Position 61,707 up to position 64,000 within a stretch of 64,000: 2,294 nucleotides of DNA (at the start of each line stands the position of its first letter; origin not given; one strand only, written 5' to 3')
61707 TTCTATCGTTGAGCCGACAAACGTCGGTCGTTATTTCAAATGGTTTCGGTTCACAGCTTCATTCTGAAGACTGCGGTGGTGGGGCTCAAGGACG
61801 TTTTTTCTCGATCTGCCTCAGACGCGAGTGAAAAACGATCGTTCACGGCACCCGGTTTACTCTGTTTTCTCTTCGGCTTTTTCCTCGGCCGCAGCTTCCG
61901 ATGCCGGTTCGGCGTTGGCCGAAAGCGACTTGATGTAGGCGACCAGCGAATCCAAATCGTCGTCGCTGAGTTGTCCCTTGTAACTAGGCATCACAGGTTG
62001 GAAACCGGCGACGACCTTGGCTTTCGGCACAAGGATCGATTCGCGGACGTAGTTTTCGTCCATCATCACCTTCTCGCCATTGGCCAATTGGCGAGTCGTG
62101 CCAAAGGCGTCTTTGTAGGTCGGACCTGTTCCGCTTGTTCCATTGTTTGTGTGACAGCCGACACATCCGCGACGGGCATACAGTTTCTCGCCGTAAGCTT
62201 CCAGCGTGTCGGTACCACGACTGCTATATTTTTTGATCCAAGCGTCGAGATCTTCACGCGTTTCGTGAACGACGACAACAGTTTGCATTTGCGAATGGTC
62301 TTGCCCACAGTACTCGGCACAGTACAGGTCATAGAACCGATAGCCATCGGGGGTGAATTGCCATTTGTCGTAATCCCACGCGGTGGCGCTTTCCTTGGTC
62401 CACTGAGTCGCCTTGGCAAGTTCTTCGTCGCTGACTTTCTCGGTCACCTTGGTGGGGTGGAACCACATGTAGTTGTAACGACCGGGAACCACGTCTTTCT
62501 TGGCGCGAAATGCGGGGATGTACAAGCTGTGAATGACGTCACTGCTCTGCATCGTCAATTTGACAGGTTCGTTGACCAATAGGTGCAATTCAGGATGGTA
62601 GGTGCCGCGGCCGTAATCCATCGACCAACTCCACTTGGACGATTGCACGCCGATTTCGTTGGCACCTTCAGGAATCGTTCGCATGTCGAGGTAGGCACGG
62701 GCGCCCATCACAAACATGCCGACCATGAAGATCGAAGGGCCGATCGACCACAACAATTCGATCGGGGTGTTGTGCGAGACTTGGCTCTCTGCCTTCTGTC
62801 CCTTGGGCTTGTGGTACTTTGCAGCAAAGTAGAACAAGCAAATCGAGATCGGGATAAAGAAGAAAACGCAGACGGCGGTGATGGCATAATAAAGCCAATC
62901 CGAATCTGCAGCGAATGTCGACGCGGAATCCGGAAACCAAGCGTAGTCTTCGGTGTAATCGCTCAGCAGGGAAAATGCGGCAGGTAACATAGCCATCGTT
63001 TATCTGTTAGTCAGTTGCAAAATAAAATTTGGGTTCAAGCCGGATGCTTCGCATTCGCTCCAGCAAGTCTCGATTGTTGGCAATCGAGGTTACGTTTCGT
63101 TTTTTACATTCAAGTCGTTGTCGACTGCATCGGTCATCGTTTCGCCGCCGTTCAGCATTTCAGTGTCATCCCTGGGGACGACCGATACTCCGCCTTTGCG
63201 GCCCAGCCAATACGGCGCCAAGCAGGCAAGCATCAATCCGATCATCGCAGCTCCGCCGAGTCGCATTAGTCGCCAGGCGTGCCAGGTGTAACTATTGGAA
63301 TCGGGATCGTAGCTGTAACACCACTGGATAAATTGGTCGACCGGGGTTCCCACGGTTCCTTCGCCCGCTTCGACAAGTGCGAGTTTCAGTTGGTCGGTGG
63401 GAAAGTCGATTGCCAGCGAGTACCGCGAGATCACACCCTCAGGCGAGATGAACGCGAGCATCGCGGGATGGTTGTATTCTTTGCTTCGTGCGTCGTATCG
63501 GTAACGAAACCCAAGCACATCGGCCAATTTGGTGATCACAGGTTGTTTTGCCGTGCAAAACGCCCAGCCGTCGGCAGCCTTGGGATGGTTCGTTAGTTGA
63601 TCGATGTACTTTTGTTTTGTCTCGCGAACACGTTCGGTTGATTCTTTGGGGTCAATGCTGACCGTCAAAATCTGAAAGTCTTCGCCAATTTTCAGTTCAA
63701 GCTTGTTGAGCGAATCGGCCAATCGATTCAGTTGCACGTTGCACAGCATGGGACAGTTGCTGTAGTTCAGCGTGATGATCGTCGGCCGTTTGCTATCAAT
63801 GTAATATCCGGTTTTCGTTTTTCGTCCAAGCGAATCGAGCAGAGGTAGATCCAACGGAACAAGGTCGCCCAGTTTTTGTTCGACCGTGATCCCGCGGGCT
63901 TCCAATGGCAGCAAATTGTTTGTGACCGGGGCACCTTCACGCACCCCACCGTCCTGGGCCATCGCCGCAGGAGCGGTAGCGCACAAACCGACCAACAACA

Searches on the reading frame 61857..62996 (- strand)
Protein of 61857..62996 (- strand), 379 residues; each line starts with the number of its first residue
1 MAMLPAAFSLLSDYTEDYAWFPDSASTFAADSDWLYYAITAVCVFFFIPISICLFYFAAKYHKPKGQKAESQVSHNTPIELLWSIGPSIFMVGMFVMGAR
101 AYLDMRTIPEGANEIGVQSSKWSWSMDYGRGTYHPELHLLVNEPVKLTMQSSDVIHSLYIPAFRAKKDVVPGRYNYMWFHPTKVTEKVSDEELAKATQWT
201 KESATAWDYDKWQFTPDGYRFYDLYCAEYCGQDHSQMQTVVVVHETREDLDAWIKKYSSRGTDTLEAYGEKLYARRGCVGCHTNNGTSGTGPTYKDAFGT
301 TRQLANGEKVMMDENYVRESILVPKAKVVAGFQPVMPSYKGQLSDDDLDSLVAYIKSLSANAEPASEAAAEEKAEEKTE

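Call 77: search_protein_families(library=pfam, proteins=[window:61857-62996:-], max_evalue=0.001)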
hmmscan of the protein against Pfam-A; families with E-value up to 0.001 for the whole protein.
window:61857-62996:- (379 aa): 4 families
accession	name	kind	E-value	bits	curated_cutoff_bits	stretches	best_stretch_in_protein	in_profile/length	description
PF00034.26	Cytochrom_C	-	2.3e-11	45.3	21.3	1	267-359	2-90/90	Cytochrome c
PF00116.26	COX2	-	3.8e-09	36.9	22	1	139-181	50-92/120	Cytochrome C oxidase subunit II, periplasmic domain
PF02790.20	COX2_TM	-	5.5e-08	33.3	22.8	1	20-92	7-79/88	Cytochrome C oxidase subunit II, transmembrane domain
PF13442.11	Cytochrome_CBB3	-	1.1e-07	32.5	27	1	269-355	6-68/68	Cytochrome C oxidase, cbb3-type, subunit III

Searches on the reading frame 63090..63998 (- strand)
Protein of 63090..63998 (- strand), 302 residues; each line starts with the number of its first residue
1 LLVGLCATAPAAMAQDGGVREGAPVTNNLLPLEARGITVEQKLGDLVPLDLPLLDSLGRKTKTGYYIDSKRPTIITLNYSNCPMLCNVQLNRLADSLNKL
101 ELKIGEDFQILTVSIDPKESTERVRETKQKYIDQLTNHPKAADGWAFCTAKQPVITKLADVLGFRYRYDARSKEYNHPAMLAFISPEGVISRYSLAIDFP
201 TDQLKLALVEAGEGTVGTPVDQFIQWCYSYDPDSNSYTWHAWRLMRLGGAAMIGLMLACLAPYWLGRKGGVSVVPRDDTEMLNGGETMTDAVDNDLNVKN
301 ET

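Call 77: search_protein_families(library=pfam, proteins=[window:63090-63998:-], max_evalue=0.001)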
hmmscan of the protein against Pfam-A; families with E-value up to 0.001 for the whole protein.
window:63090-63998:- (302 aa): 1 family
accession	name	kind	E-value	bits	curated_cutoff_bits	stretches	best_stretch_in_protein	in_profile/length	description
PF02630.20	SCO1-SenC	-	1.6e-08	35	22.8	1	70-183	21-127/134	SCO1/SenC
